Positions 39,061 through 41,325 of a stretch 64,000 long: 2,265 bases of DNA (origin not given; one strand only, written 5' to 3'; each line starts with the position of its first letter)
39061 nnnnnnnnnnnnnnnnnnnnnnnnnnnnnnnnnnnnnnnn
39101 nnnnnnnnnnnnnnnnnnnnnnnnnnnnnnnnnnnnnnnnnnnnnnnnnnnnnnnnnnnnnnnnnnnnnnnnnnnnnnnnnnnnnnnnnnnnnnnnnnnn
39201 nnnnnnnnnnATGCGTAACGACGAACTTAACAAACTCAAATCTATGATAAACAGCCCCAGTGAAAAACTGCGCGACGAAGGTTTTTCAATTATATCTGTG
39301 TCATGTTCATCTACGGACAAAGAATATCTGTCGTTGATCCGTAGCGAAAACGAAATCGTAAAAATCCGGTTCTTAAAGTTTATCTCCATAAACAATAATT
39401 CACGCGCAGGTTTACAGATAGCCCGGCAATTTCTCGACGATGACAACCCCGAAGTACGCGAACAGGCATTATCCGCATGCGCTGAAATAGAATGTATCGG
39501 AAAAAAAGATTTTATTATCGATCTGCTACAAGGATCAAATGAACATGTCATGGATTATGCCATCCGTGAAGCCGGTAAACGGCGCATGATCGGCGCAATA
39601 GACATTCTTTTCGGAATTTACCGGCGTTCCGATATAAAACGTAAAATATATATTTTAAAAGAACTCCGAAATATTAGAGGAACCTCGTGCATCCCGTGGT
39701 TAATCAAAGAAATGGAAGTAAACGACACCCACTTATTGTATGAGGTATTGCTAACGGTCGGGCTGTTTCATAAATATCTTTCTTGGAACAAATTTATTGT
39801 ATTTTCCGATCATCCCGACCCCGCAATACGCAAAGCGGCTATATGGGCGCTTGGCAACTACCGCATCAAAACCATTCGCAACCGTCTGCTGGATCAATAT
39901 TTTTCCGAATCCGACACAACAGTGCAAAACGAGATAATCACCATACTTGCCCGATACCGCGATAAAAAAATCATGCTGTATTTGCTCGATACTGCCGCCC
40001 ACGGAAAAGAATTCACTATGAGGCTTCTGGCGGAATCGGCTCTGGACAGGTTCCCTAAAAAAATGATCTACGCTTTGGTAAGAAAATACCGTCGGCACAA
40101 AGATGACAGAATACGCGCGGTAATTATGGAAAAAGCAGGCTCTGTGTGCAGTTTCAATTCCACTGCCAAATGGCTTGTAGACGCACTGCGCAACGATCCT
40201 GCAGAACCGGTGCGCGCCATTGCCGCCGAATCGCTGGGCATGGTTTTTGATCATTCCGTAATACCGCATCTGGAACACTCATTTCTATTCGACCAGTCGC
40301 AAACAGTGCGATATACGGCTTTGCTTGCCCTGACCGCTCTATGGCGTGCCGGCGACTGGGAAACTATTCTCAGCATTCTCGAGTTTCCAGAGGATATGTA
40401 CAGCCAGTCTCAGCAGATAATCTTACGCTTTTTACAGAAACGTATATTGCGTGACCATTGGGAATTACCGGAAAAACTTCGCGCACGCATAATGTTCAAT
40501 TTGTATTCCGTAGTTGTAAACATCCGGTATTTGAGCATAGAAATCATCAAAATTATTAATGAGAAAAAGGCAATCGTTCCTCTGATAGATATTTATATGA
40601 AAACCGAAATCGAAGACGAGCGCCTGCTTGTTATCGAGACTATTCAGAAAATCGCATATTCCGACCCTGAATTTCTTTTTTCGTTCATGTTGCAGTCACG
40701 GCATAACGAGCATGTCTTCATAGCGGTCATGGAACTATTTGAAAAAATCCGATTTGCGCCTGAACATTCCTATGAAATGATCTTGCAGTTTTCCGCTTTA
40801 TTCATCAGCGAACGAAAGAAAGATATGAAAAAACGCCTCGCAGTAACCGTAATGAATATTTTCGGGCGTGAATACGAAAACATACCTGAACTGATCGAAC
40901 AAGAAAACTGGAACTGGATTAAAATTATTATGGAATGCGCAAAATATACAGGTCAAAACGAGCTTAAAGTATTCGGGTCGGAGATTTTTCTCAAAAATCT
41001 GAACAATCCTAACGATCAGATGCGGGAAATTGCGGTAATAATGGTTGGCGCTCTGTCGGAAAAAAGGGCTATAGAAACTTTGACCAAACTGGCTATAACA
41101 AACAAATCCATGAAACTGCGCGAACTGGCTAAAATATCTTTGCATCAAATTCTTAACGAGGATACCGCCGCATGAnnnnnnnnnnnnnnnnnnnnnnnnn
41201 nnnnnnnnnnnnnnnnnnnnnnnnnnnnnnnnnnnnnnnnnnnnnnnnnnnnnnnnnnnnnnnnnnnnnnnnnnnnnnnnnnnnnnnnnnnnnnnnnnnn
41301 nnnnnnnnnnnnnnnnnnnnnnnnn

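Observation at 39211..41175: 654-aa PBS-lyase/HEAT-repeat protein embedded between pelE and pelF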

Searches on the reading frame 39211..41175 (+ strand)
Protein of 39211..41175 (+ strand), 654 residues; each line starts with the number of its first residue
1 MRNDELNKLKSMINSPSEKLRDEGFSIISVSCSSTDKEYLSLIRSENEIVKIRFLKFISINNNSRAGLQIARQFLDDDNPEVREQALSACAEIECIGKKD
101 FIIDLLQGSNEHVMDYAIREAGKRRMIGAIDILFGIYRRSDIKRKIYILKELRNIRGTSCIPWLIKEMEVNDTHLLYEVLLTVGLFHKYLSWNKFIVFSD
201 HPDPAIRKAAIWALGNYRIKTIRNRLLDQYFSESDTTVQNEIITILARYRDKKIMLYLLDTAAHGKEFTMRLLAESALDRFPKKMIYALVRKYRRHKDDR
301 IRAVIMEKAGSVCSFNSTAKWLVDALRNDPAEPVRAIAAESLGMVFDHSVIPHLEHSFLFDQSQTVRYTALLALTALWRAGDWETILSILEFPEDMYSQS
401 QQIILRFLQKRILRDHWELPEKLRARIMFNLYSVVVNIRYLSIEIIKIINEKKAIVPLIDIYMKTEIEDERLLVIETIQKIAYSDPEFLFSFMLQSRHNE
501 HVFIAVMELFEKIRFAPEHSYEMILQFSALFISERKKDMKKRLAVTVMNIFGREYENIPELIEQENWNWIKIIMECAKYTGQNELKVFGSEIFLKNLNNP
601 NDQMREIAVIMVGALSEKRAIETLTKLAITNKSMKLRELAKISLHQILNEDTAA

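Call 4: search_protein_families(library=pfam, proteins=[window:39211-41175:+], max_evalue=0.01)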
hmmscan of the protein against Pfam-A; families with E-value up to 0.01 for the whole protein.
window:39211-41175:+ (654 aa): 7 families
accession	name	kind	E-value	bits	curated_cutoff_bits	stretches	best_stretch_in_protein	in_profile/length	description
PF13646.12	HEAT_2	-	1.3e-32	112.3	27.7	5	291-374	6-87/88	HEAT repeats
PF02985.28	HEAT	-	9e-19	66.2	23.5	0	73-93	7-27/31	HEAT repeat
PF13513.12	HEAT_EZ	-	3.3e-12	47.1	27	0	196-217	34-55/55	HEAT-like repeat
PF00514.29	Arm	-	4e-05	24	20.6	0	200-216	22-38/41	Armadillo/beta-catenin-like repeat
PF12717.13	Cnd1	-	0.00048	20.7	26.4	0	73-105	65-96/162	non-SMC mitotic condensation complex subunit 1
PF03130.22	HEAT_PBS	-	0.001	19.8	20.9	0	206-218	1-13/27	PBS lyase HEAT-like repeat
PF25786.1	HEAT_GCN1_C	-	0.0073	16.8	27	0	63-93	64-94/151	GCN1-like, C-terminal HEAT repeats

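Call 7: find_homologous_proteins(query=window:39211-41172:+)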
Query window:39211-41172:+ (654 aa): 5 proteins with E <= 0.001 among 8000 candidates.
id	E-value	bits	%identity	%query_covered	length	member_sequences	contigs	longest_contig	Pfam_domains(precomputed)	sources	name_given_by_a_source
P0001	0.0e+0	1444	100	100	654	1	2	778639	PF02985.29,PF13513.13,PF13646.13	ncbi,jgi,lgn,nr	ncbi:MAG: HEAT repeat domain-containing protein [Candidatus Auribacterota bacterium]|jgi:HEAT repeat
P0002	0.0e+0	1074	73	100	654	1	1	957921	PF00514.30,PF02985.29,PF13513.13,PF13646.13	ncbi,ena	-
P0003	1.9e-277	940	64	100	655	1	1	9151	PF00514.30,PF02985.29,PF13513.13,PF13646.13,PF23227.2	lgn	-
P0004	3.8e-215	734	70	71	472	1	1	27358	PF00514.30,PF02985.29,PF13513.13,PF13646.13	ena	-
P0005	2.0e-178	613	44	100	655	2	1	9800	PF00514.30,PF02985.29,PF03130.23,PF13646.13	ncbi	-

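Call 8: find_encoding_contigs(protein=P0002, flank=10000, max_places=3)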
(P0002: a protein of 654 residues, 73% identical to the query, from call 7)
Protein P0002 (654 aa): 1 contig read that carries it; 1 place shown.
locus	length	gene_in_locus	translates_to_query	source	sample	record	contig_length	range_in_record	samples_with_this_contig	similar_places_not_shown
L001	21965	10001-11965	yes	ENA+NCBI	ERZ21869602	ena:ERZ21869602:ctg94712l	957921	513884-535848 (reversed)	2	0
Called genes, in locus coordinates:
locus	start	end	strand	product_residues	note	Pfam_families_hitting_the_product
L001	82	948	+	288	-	PF03537:Glyco_hydro_114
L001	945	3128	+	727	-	PF09960:DUF2194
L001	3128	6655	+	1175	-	PF12569:NatA_aux_su (faint), PF13424:TPR_12 (faint), PF13429:TPR_15 (faint), PF00515:TPR_1 (faint), PF00637:Clathrin (faint), PF01535:PPR (faint), PF13432:TPR_16 (weak), PF14559:TPR_19, +16 more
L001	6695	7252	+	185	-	-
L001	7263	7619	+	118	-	PF00072:Response_reg (weak)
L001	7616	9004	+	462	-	PF01590:GAF, PF13185:GAF_2 (faint), PF13492:GAF_3, PF00990:GGDEF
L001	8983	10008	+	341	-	PF13181:TPR_8 (faint), PF00515:TPR_1 (faint), PF07719:TPR_2 (faint), PF14559:TPR_19 (faint)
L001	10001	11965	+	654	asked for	PF00514:Arm (faint), PF02985:HEAT (faint), PF13513:HEAT_EZ (faint), PF13646:HEAT_2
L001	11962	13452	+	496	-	PF11997:DUF3492, PF20706:GT4-conflict (faint), PF00534:Glycos_transf_1, PF13692:Glyco_trans_1_4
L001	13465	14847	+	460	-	PF16933:PelG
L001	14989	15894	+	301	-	-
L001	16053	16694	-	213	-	-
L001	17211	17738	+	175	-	PF20125:DUF6515 (faint)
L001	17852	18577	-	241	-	PF06848:Disaggr_repeat (faint)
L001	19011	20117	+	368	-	PF11949:DUF3466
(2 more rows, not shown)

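Call 9: find_encoding_contigs(protein=P0003, flank=10000, max_places=3)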
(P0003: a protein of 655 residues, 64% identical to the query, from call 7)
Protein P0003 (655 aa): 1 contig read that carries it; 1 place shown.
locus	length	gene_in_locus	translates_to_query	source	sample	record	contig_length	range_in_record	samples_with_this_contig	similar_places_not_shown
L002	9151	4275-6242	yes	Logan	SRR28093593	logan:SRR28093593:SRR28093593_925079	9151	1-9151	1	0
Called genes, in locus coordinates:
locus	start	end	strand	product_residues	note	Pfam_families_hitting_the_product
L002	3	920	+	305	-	?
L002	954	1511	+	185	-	-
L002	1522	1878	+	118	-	PF00072:Response_reg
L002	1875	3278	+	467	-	PF01590:GAF, PF13492:GAF_3, PF00990:GGDEF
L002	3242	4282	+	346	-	PF13181:TPR_8 (faint), PF00515:TPR_1 (faint), PF13646:HEAT_2 (weak), PF14559:TPR_19 (faint), PF13414:TPR_11 (faint), PF07719:TPR_2 (faint)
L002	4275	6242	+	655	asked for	PF00514:Arm (faint), PF02985:HEAT (faint), PF13513:HEAT_EZ (faint), PF23227:HEAT_MROH2B_C (faint), PF13646:HEAT_2 (weak)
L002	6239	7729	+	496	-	PF11997:DUF3492, PF13439:Glyco_transf_4 (weak), PF00534:Glycos_transf_1, PF13692:Glyco_trans_1_4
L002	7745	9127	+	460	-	PF16933:PelG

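Call 10: find_encoding_contigs(protein=P0005, flank=10000, max_places=3)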
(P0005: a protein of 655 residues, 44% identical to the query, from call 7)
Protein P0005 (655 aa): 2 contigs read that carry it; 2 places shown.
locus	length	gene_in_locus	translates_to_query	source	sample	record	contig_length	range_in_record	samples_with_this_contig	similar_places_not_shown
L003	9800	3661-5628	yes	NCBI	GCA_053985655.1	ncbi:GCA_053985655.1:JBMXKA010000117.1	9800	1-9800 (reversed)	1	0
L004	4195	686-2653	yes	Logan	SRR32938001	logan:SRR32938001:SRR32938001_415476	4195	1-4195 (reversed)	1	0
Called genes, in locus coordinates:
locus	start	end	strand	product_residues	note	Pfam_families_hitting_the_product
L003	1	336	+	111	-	?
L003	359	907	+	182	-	-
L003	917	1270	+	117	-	PF00072:Response_reg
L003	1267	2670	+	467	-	PF01590:GAF (weak), PF13492:GAF_3, PF00990:GGDEF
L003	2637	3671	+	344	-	PF13646:HEAT_2 (weak)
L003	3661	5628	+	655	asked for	PF00514:Arm (faint), PF02985:HEAT (faint), PF03130:HEAT_PBS (faint), PF13646:HEAT_2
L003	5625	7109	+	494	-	PF11997:DUF3492, PF13439:Glyco_transf_4 (faint), PF20706:GT4-conflict (weak), PF00534:Glycos_transf_1, PF13692:Glyco_trans_1_4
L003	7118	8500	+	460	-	PF16933:PelG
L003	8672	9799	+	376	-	?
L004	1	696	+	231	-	?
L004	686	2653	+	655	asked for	PF00514:Arm (faint), PF02985:HEAT (faint), PF03130:HEAT_PBS (faint), PF13646:HEAT_2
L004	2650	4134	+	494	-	PF11997:DUF3492, PF13439:Glyco_transf_4 (faint), PF20706:GT4-conflict (weak), PF00534:Glycos_transf_1, PF13692:Glyco_trans_1_4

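Call 11: find_encoding_contigs(protein=P0004, flank=10000, max_places=3)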
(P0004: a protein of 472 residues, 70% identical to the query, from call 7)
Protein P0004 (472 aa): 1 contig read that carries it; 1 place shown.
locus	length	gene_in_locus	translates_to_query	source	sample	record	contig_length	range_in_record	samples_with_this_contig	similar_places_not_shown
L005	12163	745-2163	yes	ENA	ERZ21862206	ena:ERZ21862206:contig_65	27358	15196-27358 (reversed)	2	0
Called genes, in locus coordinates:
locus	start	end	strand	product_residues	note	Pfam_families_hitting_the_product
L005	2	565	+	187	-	?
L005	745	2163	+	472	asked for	PF02985:HEAT (faint), PF00514:Arm (faint), PF13513:HEAT_EZ (faint), PF13646:HEAT_2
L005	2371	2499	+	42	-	-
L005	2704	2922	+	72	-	PF11997:DUF3492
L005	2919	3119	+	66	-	-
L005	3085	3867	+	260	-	PF11997:DUF3492, PF00534:Glycos_transf_1, PF13692:Glyco_trans_1_4 (weak)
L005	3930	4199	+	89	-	-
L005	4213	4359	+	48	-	PF16933:PelG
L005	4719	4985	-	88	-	-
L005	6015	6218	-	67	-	-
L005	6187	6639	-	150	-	PF02866:Ldh_1_C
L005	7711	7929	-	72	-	-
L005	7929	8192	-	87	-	-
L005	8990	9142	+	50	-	-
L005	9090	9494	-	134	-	PF13616:Rotamase_3 (faint)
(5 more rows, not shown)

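Call 22: predict_structure(alignment_id=A1)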
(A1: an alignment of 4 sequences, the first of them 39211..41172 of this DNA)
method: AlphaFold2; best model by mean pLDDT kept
length: 654 residues; sequences in the alignment: 4
mean_pLDDT: 84.9   pTM: 0.62
mean pLDDT of the five models: 84.9, 83.6, 79.8, 78.1, 74.8
residues with pLDDT >= 90: 250; 70-90: 328; 50-70: 68; < 50: 8
segments of 3 or more residues with pLDDT < 50: 651-654
pLDDT, mean of each block of 10 residues (from residue 1): 75 87 87 66 83 91 85 87 90 86 88 89 89 90 91 88 88 91 91 89 92 90 87 85 86 90 86 89 93 94 94 88 95 96 89 94 94 90 89 89 94 89 93 91 94 91 89 92 86 88 89 82 82 82 81 65 54 63 56 67 67 69 81 80 69 40
secondary structure, 60 per line:
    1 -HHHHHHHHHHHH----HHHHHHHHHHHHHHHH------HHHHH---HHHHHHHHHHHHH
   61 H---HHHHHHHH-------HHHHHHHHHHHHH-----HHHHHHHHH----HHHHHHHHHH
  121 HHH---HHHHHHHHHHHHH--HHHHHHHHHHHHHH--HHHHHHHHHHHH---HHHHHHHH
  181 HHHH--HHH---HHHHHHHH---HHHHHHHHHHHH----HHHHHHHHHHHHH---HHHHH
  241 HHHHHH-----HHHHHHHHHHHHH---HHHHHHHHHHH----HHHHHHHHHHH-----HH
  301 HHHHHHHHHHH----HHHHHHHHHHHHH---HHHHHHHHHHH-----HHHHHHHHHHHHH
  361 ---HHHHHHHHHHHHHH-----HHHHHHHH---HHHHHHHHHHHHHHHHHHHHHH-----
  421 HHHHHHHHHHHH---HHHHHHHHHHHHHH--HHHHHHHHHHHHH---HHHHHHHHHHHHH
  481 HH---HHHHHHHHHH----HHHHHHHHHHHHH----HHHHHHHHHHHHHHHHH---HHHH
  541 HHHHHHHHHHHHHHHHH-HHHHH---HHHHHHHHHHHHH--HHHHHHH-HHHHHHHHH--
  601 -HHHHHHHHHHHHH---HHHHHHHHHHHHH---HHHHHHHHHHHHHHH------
elements in order: H2-13 H18-33 H40-44 H48-61 H65-72 H80-92 H98-106 H111-123 H127-139 H142-155 H158-169 H173-184 H193-200 H204-215 H220-232 H236-246 H252-264 H268-278 H283-293 H299-311 H316-328 H332-342 H348-360 H364-377 H383-390 H394-415 H421-432 H436-449 H452-464 H468-482 H486-495 H500-512 H517-533 H537-557 H559-563 H567-579 H582-588 H590-598 H602-614 H618-630 H634-648

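Call 23: search_protein_representatives(alignment_id=A1)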
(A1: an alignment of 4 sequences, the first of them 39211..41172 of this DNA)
Query: 4 sequences, 655 profile positions. Proteins with E-value up to 0.001 (for the whole library): 9566; up to 1e-10: 1678; up to 1e-30: 45. The best 150 are listed.
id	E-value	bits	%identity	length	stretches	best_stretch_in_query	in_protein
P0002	0.0e+00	1249.3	-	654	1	1-655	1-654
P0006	8.2e-241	817.3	-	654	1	1-655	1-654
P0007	5.0e-199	679.2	-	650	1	10-654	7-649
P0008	4.5e-50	187.1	-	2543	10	157-353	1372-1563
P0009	4.4e-48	180.5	-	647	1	15-550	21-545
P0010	1.7e-43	165.4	-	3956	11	115-378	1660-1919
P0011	1.4e-42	162.3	-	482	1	4-462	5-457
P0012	2.9e-42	161.3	-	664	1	4-651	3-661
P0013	8.8e-42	159.7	-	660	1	5-465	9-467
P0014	1.4e-40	155.8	-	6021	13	150-379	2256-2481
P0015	3.9e-40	154.2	-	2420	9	72-357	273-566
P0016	1.1e-39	152.8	-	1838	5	118-348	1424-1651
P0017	1.7e-39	152.2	-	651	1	6-525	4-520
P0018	1.2e-37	146.0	-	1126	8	297-378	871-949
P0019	1.4e-37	145.8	-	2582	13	301-379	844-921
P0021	1.3e-35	139.4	-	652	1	6-512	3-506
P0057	1.8e-29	119.0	-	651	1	28-501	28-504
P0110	6.9e-26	107.2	-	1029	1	5-491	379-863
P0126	4.9e-25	104.4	-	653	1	6-528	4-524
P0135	1.7e-24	102.5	-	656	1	4-513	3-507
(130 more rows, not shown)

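Call 27: fold_search(model_id=the predicted structure, library=pdb)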
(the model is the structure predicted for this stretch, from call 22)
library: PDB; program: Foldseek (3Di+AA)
matches with E <= 10: 1363; with E <= 0.001: 338
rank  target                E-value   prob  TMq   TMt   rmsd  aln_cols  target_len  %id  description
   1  7q3l_A                6.5e-09  1.00  0.34  0.29  18.6       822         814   10  Human 17S U2 snRNP 5' domain (released 2022-03-30)
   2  5j3v_A                7.2e-09  1.00  0.29  0.24  27.3       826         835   12  Crystal structure of human Karyopherin-beta2 bound to the histone H3 tail (released 2016-09-21)
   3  6fsq                  9.7e-09  1.00  0.24  0.40  20.2       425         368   19  Structure of A3_bGFPD, an artificial bi-domain protein based on two different alphaRep domains : A3 and a GFP binding do (released 2018-08-08)
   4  5ife_C                1.7e-08  1.00  0.36  0.30  16.2       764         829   11  Crystal structure of the human SF3b core complex (released 2016-10-26)
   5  7evn_C                1.8e-08  1.00  0.38  0.32  17.8       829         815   11  The cryo-EM structure of the DDX42-SF3b complex (released 2022-08-03)
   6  2z5o_A                3.9e-08  1.00  0.29  0.24  26.8       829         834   12  Complex of Transportin 1 with JKTBP NLS (released 2007-10-23)
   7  2qmr_D                3.9e-08  1.00  0.28  0.23  25.7       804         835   12  Karyopherin beta2/transportin (released 2007-10-30)
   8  7q4o_A                4.0e-08  1.00  0.30  0.25  18.2       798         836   11  Substrate-bound A-like U2 snRNP (released 2022-03-30)
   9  6y5q_u                4.2e-08  1.00  0.36  0.30  17.6       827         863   11  human 17S U2 snRNP (released 2020-06-17)
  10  4jlq_A                4.2e-08  1.00  0.28  0.24  27.3       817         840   13  Crystal structure of human Karyopherin-beta2 bound to the PY-NLS of Saccharomyces cerevisiae NAB2 (released 2013-04-03)
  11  7oqb_O                5.6e-08  1.00  0.35  0.30  17.7       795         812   12  The U2 part of Saccharomyces cerevisiae spliceosomal pre-A complex (delta BS-A ACT1) (released 2021-08-11)
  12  7dco_1                5.8e-08  1.00  0.34  0.26  20.5       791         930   13  Cryo-EM structure of the activated spliceosome (Bact complex) at an atomic resolution of 2.5 angstrom (released 2021-03-17)
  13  6en4_C                6.0e-08  1.00  0.38  0.32  16.9       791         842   12  SF3b core in complex with a splicing modulator (released 2018-06-20)
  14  8qo9_B1               8.1e-08  1.00  0.34  0.27  21.7       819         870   11  Cryo-EM structure of a human spliceosomal B complex protomer (released 2024-01-24)
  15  9k1y_C                8.4e-08  1.00  0.35  0.30  20.9       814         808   10  Structure of the SF3B core, harboring the R625H mutation in SF3B1, in complex with intron-U2 snRNA (released 2025-09-03)
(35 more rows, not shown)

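Call 36: find_homologous_proteins(query=A2, max_evalue=1e-20)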
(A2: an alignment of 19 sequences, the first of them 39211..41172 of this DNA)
Query A2 (19 sequences) (654 aa, profile of the alignment): 6 proteins with E <= 1e-20 among 8000 candidates.
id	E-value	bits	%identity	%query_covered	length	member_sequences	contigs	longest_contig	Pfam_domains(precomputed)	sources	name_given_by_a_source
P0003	2.5e-257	874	64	100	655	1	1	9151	PF00514.30,PF02985.29,PF13513.13,PF13646.13,PF23227.2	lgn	-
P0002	1.2e-256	871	73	100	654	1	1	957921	PF00514.30,PF02985.29,PF13513.13,PF13646.13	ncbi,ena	-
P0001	6.2e-255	866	100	100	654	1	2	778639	PF02985.29,PF13513.13,PF13646.13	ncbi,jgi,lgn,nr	ncbi:MAG: HEAT repeat domain-containing protein [Candidatus Auribacterota bacterium]|jgi:HEAT repeat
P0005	6.0e-242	823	44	100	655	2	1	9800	PF00514.30,PF02985.29,PF03130.23,PF13646.13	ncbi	-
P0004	1.0e-174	601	70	71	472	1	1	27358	PF00514.30,PF02985.29,PF13513.13,PF13646.13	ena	-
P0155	2.8e-28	117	25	51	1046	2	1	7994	PF12717.14,PF00514.30,PF22646.3,PF02985.29,PF05569.18,PF01602.27,PF25767.2,PF21581.4,PF25786.1,PF03130.23,PF13513.13,PF13646.13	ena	-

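Call 41: find_related_loci(query=A3, collection=metagenome_contigs, flank=5000)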
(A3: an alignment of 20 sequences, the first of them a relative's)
Query A3 (653 aa) in metagenome_contigs; peptide patterns used: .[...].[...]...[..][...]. (x = any residue, [..] = any of these).
6 stretches matched a pattern; 3 encode a relative of the query (tblastn E <= 1e-3); 3 distinct loci.
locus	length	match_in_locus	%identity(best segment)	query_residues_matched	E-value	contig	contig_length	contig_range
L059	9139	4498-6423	35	4-646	1e-134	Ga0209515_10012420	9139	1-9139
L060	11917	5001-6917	36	11-650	1e-113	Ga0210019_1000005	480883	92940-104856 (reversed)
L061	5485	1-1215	31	241-646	9e-67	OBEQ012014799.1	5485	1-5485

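Call 43: find_homologous_proteins(query=P0126, max_evalue=1e-30)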
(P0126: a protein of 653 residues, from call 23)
Query P0126 (653 aa): 17 proteins with E <= 1e-30 among 8000 candidates.
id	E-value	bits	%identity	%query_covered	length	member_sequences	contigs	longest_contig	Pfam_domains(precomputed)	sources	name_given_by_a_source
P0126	0.0e+0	1420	100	100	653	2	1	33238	PF12717.14,PF00514.30,PF02985.29,PF13513.13,PF13646.13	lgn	-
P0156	0.0e+0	1165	81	100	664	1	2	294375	PF00514.30,PF02985.29,PF13513.13,PF13646.13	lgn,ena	-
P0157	0.0e+0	1050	75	100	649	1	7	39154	PF02985.29,PF13513.13,PF13646.13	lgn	-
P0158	1.8e-174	600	46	99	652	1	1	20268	PF12717.14,PF00514.30,PF02985.29,PF13513.13,PF01602.27,PF13646.13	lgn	-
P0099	7.8e-136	472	37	98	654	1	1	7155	PF02985.29,PF13646.13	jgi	-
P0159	8.8e-134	466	38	100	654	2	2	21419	PF02985.29,PF13646.13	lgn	-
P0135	3.1e-123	431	36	94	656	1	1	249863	PF02985.29,PF13646.13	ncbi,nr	ncbi:MAG: HEAT repeat domain-containing protein [Deltaproteobacteria bacterium]|nr:HEAT repeat domai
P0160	8.2e-123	429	38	99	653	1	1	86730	PF02985.29,PF11838.15,PF13646.13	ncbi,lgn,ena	-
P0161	4.5e-122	427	35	98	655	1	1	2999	PF12717.14,PF02985.29,PF11838.15,PF13513.13,PF13646.13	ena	-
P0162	1.2e-121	426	36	100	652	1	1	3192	PF12717.14,PF02985.29,PF13646.13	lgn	-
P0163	6.1e-114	400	35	98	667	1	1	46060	PF12717.14,PF02985.29,PF13646.13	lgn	-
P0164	1.4e-112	396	34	99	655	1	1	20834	PF12717.14,PF02985.29,PF11838.15,PF13513.13,PF13646.13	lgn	-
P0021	6.9e-110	387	36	98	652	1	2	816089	PF02985.29,PF03130.23,PF13513.13,PF13646.13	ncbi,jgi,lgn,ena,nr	ncbi:MAG: hypothetical protein COV45_02380 [Deltaproteobacteria bacterium CG11_big_fil_rev_8_21_14_0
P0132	7.3e-102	360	37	99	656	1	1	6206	PF02985.29,PF13646.13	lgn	-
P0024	1.0e-100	356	35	99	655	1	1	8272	PF02985.29,PF13513.13,PF13646.13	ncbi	-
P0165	6.4e-100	354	32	99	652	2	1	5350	PF00514.30,PF02985.29,PF03130.23,PF13513.13,PF01602.27,PF13646.13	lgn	-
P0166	9.9e-91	323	37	81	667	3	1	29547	PF02985.29,PF13646.13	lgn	-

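Call 44: find_encoding_contigs(protein=P0135, flank=8000, max_places=1)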
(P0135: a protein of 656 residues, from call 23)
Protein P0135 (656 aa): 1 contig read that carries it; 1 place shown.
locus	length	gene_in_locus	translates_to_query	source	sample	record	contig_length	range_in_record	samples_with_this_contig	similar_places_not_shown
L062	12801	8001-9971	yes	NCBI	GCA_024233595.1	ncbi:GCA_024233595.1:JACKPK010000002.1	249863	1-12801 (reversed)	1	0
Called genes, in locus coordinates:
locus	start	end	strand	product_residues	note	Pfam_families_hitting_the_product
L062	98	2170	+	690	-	-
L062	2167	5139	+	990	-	PF00515:TPR_1 (faint), PF07719:TPR_2 (faint), PF13176:TPR_7 (faint), PF13428:TPR_14 (faint), PF13432:TPR_16 (faint), PF12895:ANAPC3 (faint), PF13174:TPR_6 (faint), PF13431:TPR_17 (faint), +3 more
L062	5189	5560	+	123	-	PF00072:Response_reg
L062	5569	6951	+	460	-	PF13492:GAF_3 (weak)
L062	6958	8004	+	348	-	PF13646:HEAT_2 (weak)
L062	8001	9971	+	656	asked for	PF02985:HEAT (faint), PF13646:HEAT_2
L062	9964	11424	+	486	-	PF11997:DUF3492, PF13439:Glyco_transf_4 (faint), PF00534:Glycos_transf_1, PF13692:Glyco_trans_1_4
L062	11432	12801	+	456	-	PF16933:PelG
